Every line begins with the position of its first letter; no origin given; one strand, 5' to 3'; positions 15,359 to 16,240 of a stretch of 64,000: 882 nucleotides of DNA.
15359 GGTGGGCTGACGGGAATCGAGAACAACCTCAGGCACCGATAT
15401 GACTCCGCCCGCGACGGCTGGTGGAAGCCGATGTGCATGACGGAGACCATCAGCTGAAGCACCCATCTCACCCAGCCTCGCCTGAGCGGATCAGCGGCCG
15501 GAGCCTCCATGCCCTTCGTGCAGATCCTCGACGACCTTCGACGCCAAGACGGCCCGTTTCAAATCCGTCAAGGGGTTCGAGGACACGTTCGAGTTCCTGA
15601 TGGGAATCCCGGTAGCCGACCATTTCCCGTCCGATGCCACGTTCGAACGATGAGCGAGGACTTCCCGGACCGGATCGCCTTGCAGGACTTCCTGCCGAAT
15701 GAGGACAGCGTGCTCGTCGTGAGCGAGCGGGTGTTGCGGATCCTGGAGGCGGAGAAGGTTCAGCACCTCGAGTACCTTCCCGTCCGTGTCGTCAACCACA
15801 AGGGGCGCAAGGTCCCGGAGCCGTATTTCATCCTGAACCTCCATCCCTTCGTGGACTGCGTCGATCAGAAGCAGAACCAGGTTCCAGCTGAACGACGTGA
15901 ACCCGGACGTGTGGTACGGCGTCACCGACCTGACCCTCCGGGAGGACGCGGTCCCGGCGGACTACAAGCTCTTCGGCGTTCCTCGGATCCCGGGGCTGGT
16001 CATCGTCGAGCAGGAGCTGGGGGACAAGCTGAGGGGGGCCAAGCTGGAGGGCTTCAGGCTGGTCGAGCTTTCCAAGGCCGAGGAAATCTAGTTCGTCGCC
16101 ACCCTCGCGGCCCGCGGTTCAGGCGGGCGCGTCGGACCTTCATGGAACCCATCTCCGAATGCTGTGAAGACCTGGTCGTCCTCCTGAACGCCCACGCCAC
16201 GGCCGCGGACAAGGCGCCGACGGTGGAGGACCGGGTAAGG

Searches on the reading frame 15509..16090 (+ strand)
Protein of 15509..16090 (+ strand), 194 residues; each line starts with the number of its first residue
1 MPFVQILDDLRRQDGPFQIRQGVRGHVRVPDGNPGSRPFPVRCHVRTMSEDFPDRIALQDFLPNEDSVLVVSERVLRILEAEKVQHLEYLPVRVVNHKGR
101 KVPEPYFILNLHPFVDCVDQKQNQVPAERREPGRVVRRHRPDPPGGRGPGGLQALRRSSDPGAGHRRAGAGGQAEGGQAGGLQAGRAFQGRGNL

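Call 11: search_protein_families(library=pfam, max_evalue=0.01, proteins=[window:15509-16090:+])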
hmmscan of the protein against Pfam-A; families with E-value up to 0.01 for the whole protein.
window:15509-16090:+ (194 aa): 1 family
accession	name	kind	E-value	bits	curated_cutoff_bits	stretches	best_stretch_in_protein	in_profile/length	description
PF07791.16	Imm11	-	1.4e-09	38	22.1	1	57-129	59-130/194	Immunity protein family (Imm11)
